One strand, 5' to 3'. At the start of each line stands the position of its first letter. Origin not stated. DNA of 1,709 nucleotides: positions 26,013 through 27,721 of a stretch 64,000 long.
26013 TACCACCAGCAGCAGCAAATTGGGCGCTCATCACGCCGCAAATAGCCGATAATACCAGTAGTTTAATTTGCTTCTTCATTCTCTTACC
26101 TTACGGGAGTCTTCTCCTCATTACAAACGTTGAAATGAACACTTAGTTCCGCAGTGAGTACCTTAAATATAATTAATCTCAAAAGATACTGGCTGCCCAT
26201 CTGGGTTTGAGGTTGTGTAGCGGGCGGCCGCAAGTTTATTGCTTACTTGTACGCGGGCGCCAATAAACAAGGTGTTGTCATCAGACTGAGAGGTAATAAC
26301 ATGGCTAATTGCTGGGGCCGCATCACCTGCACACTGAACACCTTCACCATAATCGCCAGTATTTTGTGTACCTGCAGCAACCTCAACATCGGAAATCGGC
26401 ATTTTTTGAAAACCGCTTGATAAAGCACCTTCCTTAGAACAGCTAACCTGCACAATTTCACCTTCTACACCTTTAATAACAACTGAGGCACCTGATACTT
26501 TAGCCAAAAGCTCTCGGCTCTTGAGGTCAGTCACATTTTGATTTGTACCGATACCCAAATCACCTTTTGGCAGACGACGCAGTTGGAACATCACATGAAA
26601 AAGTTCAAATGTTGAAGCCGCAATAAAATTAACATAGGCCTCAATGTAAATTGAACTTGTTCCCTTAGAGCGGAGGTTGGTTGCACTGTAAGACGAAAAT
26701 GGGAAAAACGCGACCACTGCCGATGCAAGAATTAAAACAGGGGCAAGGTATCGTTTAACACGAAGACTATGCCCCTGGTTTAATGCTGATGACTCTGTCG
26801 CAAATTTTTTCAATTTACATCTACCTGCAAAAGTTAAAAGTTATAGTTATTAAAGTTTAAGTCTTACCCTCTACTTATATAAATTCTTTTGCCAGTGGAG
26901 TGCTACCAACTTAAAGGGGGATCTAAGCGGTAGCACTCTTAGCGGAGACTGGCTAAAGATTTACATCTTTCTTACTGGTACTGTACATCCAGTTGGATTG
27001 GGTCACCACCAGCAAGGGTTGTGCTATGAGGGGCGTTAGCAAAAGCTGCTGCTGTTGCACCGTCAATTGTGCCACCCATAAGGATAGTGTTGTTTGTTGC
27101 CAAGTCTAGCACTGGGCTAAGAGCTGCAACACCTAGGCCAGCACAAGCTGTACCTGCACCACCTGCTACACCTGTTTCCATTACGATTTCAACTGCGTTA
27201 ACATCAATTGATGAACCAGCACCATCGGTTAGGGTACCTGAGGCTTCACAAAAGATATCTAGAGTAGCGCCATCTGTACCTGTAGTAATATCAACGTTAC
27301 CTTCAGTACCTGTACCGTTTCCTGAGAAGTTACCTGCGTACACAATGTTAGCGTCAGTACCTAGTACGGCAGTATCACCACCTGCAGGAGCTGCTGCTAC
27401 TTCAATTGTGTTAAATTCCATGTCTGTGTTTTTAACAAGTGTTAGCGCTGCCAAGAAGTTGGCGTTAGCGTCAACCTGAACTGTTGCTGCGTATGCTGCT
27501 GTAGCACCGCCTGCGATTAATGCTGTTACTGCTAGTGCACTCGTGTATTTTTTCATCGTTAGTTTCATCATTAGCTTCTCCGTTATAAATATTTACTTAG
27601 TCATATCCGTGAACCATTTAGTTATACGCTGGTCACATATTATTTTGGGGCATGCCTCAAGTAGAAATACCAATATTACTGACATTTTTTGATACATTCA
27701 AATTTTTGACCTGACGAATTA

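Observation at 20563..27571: Non-canonical chaperone-usher-like fibre locus built on three DUF4402-like, FimA-tailed subunits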

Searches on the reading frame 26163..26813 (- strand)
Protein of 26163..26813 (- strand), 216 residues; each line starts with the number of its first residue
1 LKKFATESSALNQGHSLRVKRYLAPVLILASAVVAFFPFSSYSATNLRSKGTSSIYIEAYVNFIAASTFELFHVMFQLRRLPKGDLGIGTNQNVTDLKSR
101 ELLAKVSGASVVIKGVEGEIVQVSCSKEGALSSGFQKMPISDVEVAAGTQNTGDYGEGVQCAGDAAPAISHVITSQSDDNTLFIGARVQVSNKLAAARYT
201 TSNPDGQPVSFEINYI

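Call 3: search_protein_families(library=pfam, proteins=[window:26163-26813:-], max_evalue=1)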
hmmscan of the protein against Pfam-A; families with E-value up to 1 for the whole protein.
window:26163-26813:- (216 aa): 1 family
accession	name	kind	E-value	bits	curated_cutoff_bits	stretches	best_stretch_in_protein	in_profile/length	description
PF00644.27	PARP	-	0.027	14.4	26.7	1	131-206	65-136/199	Poly(ADP-ribose) polymerase catalytic domain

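Call 4: search_protein_families(library=ncbifam, proteins=[window:26163-26813:-], max_evalue=1)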
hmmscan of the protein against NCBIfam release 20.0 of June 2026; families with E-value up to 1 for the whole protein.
window:26163-26813:- (216 aa): 0 families

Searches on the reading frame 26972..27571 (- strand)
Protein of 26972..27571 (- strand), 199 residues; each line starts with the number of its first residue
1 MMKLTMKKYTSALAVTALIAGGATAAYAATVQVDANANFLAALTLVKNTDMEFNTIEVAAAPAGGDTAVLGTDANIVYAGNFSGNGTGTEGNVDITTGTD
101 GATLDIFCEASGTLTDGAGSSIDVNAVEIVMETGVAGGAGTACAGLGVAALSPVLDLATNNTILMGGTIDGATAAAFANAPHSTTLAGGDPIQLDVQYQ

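Call 3: search_protein_families(library=pfam, proteins=[window:26972-27571:-], max_evalue=1)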
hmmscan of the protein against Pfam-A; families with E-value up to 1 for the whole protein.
window:26972-27571:- (199 aa): 1 family
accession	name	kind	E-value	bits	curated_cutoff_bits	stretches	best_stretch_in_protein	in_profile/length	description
PF14352.11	DUF4402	-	0.0033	18.5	25.2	1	43-170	1-109/129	Domain of unknown function (DUF4402)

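Call 4: search_protein_families(library=ncbifam, proteins=[window:26972-27571:-], max_evalue=1)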
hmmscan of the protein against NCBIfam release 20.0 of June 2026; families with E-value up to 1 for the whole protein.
window:26972-27571:- (199 aa): 1 family
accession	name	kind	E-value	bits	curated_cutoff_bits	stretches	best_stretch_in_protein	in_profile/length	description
NF045629.1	monooxsub_HsaA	equivalog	0.046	12.5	450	1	13-78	228-292/383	3-hydroxy-9,10-secoandrosta-1,3,5(10)-triene-9,17-dione monooxygenase oxygenase subunit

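Call 7: search_solved_structures(query=window:26972-27571:-, max_evalue=10, show_alignments=2)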
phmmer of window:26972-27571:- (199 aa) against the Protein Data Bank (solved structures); distinct sequences matched with E-value up to 10: 47.
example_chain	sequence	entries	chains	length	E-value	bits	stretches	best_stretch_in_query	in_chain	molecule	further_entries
8ukh_L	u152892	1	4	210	0.036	17.1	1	81-129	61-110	4h12 light chain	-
6pxg_B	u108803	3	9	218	0.078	16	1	80-129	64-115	G2 Fab Light chain | G2 light chain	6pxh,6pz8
6a0x_B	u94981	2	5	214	0.088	15.8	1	80-129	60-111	Antibody 13D4, Fab Light Chain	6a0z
7uhz_L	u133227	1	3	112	0.16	15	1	80-124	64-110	BMPC-23 Fab Light chain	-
4r97_B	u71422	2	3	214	0.28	14.2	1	80-129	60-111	platelet factor 4 antibody KKO light chain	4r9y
6vyh_C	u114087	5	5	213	0.28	14.2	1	80-131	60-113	11F9 light-chain | 11F9 Fab light-chain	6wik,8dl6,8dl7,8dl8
1lk3_L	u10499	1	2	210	0.34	13.9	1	80-129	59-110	9D7 Light Chain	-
6iom_A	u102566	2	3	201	0.35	13.9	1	75-117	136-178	Ly6/PLAUR domain-containing protein 3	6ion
3g5y_A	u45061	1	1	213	0.35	13.9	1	51-129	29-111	175 light chain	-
7o85_B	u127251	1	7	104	0.37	13.8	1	25-115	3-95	Fab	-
7k9j_L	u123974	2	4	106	0.46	13.5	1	80-123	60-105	2H04 light chain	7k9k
7cvy_E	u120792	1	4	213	0.47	13.5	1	79-128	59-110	Fab light chain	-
1afv_L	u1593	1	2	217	0.48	13.4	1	80-129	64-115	ANTIBODY FAB25.3 FRAGMENT (LIGHT CHAIN)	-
1h0d_A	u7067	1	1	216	0.5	13.4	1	80-128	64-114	ANTIBODY FAB FRAGMENT, LIGHT CHAIN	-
5zs0_A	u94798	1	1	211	0.5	13.4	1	80-128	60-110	7B11 light chain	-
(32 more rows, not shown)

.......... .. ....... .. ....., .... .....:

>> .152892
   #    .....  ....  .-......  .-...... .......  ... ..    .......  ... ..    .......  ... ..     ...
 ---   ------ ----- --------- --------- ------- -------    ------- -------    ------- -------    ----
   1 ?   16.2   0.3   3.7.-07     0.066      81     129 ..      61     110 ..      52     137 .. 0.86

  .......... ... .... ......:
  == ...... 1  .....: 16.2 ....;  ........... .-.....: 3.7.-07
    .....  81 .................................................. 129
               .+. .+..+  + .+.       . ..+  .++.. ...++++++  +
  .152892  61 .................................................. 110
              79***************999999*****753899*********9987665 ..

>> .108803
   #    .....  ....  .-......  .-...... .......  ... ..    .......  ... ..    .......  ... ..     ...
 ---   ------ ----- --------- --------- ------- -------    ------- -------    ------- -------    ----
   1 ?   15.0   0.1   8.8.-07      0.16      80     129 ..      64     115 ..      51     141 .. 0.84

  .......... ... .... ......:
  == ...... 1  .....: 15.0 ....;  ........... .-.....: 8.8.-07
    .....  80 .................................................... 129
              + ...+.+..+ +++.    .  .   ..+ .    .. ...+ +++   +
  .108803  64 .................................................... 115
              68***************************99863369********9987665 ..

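Call 29: search_solved_structures(query=A4, max_evalue=10, show_alignments=3)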
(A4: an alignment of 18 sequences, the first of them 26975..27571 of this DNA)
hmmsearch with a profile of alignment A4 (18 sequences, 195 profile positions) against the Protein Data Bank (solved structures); distinct sequences matched with E-value up to 10: 0.

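Call 30: search_protein_families(library=pfam, alignment_id=A4, max_evalue=0.1)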
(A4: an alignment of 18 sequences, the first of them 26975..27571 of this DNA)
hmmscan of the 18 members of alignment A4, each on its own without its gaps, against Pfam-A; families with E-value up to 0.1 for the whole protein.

A. member 1, window:26975-27571:- (199 aa): 1 family
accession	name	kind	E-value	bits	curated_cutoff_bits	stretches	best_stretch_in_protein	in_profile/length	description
PF14352.11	DUF4402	-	0.0033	18.5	25.2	1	43-170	1-109/129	Domain of unknown function (DUF4402)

B. families by the number of members that match (of 18 scanned): 3 families
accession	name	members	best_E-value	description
PF14352.11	DUF4402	11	7.4e-28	Domain of unknown function (DUF4402)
PF20752.3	SP2_C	1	0.0057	Structural protein 2 C-terminal domain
PF00644.27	PARP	1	0.027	Poly(ADP-ribose) polymerase catalytic domain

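Call 63: find_homologous_proteins(query=window:26975-27571:-)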
Query window:26975-27571:- (199 aa): 12 proteins with E <= 0.001 among 8000 candidates.
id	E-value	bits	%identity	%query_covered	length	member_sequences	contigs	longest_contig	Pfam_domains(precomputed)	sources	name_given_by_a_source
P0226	4.2e-110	383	96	100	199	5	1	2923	-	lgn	-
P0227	9.3e-108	376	94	100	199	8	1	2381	-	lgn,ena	-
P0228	3.3e-101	354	89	99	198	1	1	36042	-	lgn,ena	-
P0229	1.9e-95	336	86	99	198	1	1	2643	-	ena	-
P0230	3.2e-91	322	83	99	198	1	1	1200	-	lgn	-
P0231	6.6e-89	314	80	99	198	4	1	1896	-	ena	-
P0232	6.2e-84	298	79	99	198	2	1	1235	-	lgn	-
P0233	1.1e-83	297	77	98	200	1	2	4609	-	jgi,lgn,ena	-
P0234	3.3e-79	283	95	75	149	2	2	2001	-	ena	-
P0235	3.0e-21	94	42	85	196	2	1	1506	PF14352.12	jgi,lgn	-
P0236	1.3e-16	79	40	87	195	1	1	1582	PF14352.12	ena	-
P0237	9.4e-12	63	35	100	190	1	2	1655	-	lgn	-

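Call 74: predict_structure(alignment_id=A7)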
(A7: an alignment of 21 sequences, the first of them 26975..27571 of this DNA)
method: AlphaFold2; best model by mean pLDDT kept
length: 199 residues; sequences in the alignment: 21
mean_pLDDT: 87.3   pTM: 0.76
mean pLDDT of the five models: 87.3, 85.0, 84.2, 83.3, 80.9
residues with pLDDT >= 90: 152; 70-90: 17; 50-70: 6; < 50: 24
segments of 3 or more residues with pLDDT < 50: 1-24
pLDDT, mean of each block of 10 residues (from residue 1): 44 42 53 78 95 95 95 98 97 96 96 97 97 95 96 93 97 93 97 94
secondary structure, 60 per line:
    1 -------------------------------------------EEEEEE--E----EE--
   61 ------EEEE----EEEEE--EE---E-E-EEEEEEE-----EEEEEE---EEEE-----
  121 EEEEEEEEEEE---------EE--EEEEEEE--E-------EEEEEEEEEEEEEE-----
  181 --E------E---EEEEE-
elements in order: E44-49 E67-70 E75-79 E91-97 E103-108 E112-115 E121-131 E145-151 E162-175 E194-198

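Call 77: fold_search(model_id=the predicted structure, library=pdb)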
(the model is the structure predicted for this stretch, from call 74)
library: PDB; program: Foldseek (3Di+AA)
matches with E <= 10: 424; with E <= 0.001: 0
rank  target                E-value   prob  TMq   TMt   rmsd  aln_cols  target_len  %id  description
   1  4y2l_A                2.5e-02  0.96  0.34  0.42  15.8       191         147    8  Structure of CFA/I pili major subunit CfaB trimer (released 2016-08-10)
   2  9fx0_A                2.7e-02  0.99  0.42  0.51  10.9       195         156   15  Cryo-EM structure of the type 1 pilus tip-to-rod transition (released 2025-06-04)
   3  8psv_A                3.0e-02  0.95  0.36  0.42  15.3       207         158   14  2.7 A cryo-EM structure of in vitro assembled type 1 pilus rod (released 2024-04-10)
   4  9iug_A                3.9e-02  0.98  0.42  0.50  12.4       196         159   13  Cryo-EM structure of the type I pilus from enterotoxigenic Escherichia coli (released 2025-05-28)
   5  9fw9_B                3.9e-02  0.97  0.40  0.53   5.0       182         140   12  Cryo-EM structure of the type 1 pilus assembly platform as part of the FimA-bound chaperone-usher pilus complex (FimDH (released 2025-06-04)
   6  9fwz_E                5.6e-02  0.77  0.31  0.40   7.7       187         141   14  Cryo-EM structure of the type 1 pilus assembly platform as part of the FimA-bound chaperone-usher pilus complex (Local (released 2025-06-04)
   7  4dwh_B                8.6e-02  0.90  0.37  0.50   5.5       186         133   12  Structure of the major type 1 pilus subunit FIMA bound to the FIMC (2.5 A resolution) (released 2012-05-30)
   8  8ehs_A                8.6e-02  0.80  0.34  0.43  11.8       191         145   12  Cryo-EM reconstruction of the CS17 bacterial adhesion pili (released 2023-03-22)
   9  4y2n_C                1.0e-01  0.89  0.37  0.46  15.1       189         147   10  Structure of CFA/I pili major subunit CfaB trimer (released 2016-08-10)
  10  4y2l_F                1.0e-01  0.66  0.30  0.37  16.5       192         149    9  Structure of CFA/I pili major subunit CfaB trimer (released 2016-08-10)
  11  4y2l_D                1.1e-01  0.80  0.34  0.41  15.4       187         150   10  Structure of CFA/I pili major subunit CfaB trimer (released 2016-08-10)
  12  4y2l_B                1.3e-01  0.75  0.33  0.41  15.6       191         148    8  Structure of CFA/I pili major subunit CfaB trimer (released 2016-08-10)
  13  5iqm_A                1.3e-01  0.54  0.30  0.41   9.4       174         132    9  Crystal structure of the E. coli type 1 pilus subunit FimG (engineered variant with substitution Q134E; N-terminal Fim (released 2016-07-06)
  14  6swh_F                1.4e-01  0.89  0.40  0.52   4.8       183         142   14  Crystal structure of the ternary complex between the type 1 pilus proteins FimC, FimI and FimA from E. coli (released 2020-10-07)
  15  6brb_A                2.0e-01  0.09  0.16  0.20  15.6       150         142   10  Novel non-antibody protein scaffold targeting CD40L (released 2018-12-05)
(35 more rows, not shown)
